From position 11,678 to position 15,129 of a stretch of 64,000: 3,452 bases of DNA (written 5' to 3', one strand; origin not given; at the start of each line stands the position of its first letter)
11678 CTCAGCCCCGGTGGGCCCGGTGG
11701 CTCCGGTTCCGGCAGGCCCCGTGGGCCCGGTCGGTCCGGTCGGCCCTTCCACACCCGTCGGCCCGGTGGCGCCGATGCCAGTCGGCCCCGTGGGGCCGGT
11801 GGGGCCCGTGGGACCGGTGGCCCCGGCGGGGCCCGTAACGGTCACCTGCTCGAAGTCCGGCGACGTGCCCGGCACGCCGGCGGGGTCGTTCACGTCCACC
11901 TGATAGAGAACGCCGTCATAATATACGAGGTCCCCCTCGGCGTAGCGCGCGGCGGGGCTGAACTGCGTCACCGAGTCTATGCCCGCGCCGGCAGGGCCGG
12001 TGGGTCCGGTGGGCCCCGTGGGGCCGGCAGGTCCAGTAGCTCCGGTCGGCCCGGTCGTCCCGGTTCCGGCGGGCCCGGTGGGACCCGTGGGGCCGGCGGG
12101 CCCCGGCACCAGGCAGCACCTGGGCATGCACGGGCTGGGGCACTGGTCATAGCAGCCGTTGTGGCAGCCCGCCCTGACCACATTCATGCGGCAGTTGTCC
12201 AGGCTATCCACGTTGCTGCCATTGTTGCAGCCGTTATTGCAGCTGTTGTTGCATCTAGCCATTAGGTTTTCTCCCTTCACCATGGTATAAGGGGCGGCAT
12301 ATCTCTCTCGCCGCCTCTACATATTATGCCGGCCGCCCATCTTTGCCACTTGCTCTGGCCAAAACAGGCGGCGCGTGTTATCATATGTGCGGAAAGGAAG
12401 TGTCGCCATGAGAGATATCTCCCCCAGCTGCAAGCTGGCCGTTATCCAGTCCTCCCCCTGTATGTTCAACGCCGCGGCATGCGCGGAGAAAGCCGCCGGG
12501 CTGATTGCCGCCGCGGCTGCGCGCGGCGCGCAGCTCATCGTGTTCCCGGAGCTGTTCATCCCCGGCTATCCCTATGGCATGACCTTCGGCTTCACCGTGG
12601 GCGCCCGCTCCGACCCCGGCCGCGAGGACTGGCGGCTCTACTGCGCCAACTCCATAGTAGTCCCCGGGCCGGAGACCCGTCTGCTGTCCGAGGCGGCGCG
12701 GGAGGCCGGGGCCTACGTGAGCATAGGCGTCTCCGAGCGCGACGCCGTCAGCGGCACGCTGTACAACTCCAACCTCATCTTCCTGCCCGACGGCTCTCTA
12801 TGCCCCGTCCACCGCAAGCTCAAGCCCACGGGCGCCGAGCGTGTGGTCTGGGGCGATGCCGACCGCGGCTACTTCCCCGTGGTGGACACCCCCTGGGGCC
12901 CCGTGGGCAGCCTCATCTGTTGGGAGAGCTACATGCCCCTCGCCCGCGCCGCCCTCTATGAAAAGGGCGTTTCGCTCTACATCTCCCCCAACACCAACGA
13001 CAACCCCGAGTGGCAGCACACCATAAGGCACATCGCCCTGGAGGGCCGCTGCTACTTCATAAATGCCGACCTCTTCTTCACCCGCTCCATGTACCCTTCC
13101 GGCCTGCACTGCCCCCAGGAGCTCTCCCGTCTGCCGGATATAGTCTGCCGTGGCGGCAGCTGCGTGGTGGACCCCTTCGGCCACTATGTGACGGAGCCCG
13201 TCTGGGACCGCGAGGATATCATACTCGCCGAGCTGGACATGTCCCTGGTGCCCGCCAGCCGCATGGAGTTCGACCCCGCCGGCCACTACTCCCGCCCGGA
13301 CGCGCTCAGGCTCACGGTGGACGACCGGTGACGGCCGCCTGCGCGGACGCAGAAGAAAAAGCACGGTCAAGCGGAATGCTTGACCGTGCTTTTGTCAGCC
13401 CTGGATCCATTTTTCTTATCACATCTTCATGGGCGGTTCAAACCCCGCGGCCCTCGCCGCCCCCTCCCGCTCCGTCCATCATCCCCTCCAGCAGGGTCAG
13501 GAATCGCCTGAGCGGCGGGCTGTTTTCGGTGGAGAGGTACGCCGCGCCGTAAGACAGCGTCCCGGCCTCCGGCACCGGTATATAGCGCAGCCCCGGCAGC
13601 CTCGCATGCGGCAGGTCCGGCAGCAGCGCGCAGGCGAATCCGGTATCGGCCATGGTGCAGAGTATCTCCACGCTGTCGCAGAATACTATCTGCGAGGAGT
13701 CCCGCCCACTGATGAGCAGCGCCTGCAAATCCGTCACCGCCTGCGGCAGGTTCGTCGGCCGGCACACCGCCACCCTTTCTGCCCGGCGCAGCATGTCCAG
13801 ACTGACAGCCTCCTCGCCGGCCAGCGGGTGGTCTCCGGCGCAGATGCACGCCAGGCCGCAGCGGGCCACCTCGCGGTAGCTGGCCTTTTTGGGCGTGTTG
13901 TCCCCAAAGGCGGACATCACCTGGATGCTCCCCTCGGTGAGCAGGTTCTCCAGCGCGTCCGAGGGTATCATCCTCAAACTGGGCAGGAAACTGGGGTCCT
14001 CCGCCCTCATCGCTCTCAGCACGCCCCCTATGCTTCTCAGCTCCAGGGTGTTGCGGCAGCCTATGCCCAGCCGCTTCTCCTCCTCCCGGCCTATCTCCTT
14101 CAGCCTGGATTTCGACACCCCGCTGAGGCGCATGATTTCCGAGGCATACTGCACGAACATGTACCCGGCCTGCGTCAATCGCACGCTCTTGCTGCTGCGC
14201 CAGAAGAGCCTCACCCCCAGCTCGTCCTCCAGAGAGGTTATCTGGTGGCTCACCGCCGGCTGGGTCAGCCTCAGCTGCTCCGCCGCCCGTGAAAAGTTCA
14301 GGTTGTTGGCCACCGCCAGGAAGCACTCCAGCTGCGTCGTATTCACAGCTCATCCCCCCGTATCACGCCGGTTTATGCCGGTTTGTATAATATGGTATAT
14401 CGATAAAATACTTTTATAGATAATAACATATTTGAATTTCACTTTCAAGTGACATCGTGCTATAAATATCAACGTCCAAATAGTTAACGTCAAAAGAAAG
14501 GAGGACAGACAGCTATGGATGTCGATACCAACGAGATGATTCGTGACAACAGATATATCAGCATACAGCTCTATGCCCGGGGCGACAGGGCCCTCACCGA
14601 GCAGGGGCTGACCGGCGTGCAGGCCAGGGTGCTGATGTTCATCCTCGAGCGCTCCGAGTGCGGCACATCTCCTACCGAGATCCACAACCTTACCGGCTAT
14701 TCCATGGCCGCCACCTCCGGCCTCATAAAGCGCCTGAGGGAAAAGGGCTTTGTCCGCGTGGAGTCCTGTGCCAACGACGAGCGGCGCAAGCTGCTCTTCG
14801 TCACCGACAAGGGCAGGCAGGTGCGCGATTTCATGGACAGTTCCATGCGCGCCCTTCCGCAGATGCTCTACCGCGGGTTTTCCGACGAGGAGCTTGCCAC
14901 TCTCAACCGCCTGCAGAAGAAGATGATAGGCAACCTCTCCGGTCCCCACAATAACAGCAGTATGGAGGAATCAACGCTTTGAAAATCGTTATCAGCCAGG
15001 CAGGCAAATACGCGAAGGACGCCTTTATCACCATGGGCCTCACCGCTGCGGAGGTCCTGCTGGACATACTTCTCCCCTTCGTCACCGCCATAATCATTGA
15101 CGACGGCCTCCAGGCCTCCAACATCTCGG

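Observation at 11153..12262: Collagen-like protein with a Cys-rich head, a CBM5/12-like insert and no globular C-terminal domain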

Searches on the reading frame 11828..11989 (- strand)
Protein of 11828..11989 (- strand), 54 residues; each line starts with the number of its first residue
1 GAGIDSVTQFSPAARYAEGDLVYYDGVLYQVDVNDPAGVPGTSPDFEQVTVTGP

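Call 9: search_solved_structures(query=window:11828-11989:-, max_evalue=10, show_alignments=3)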
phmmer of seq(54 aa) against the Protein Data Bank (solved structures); distinct sequences matched with E-value up to 10: 10.
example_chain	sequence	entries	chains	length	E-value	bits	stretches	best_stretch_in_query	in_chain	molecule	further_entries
4nz1_A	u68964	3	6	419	0.084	16.4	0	5-36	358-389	Deacetylase DA1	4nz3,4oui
4ny2_A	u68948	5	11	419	0.085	16.4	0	5-36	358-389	Deacetylase DA1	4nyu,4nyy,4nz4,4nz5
2rts_A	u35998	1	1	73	0.13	15.8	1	6-32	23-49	chitinase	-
3wx7_A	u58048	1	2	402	0.17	15.5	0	4-35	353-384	Chitin oligosaccharide deacetylase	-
8yh4_A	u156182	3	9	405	0.49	14.1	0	5-35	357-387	NodB homology domain-containing protein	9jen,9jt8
9jt0_A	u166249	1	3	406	0.49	14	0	5-35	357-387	NodB homology domain-containing protein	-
8yfp_A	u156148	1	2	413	0.51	14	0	5-35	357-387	NodB homology domain-containing protein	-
9jeo_A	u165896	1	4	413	0.51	14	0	5-35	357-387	NodB homology domain-containing protein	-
5fq4_A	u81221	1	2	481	1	13.1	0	29-46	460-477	PUTATIVE LIPOPROTEIN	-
5fq6_A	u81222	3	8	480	1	13.1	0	29-46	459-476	PUTATIVE LIPOPROTEIN | BT_2263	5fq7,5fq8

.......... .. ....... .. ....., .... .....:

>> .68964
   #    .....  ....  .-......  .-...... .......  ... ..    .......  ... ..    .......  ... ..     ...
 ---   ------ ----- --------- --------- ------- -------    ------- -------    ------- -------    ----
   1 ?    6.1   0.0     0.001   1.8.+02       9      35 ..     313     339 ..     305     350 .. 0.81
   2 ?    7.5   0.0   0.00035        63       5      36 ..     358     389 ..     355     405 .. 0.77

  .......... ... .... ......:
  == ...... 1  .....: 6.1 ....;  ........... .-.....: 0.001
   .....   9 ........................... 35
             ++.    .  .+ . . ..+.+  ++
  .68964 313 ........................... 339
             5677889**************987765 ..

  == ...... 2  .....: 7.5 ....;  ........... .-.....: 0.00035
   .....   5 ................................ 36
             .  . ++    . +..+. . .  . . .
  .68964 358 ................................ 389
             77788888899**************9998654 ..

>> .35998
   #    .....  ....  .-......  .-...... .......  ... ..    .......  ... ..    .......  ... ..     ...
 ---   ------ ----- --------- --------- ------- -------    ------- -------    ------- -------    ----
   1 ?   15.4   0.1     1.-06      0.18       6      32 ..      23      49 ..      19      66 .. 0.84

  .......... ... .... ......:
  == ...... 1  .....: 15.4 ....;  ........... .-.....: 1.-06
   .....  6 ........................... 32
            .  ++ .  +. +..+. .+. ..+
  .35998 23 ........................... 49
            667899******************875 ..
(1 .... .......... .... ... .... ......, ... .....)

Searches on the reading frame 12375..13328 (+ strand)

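Call 7: search_protein_families(library=pfam, proteins=[window:12375-13328:+])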
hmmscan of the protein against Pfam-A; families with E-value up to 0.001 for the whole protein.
window:12375-13328:+ (318 aa): 1 family
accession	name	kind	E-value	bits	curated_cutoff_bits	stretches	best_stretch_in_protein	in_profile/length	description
PF00795.27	CN_hydrolase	-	2.1e-48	165.4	23.2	1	20-293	1-252/256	Carbon-nitrogen hydrolase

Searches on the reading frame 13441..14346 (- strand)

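Call 7: search_protein_families(library=pfam, proteins=[window:13441-14346:-])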
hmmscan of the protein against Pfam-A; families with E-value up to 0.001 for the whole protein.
window:13441-14346:- (302 aa): 2 families
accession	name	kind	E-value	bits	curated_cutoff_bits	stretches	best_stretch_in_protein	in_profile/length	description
PF00126.33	HTH_1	-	3e-23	82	26.6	1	4-61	2-59/60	Bacterial regulatory helix-turn-helix protein, lysR family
PF03466.25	LysR_substrate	-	7.3e-21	75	28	1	87-287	2-205/209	LysR substrate binding domain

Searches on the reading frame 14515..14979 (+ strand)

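Call 7: search_protein_families(library=pfam, proteins=[window:14515-14979:+])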
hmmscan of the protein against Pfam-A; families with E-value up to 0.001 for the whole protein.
window:14515-14979:+ (155 aa): 4 families
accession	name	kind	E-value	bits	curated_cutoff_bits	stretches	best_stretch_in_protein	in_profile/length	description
PF12802.13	MarR_2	-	1.3e-10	41.7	27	1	31-91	2-61/61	MarR family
PF01047.28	MarR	-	8.9e-06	26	24.6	1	33-91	2-58/59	MarR family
PF13463.12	HTH_27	-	1.8e-05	25.4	22.2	1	32-100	1-68/68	Winged helix DNA-binding domain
PF21863.2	HTH_67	-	6.5e-05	23.1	27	1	26-136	162-256/268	Helix-turn-helix family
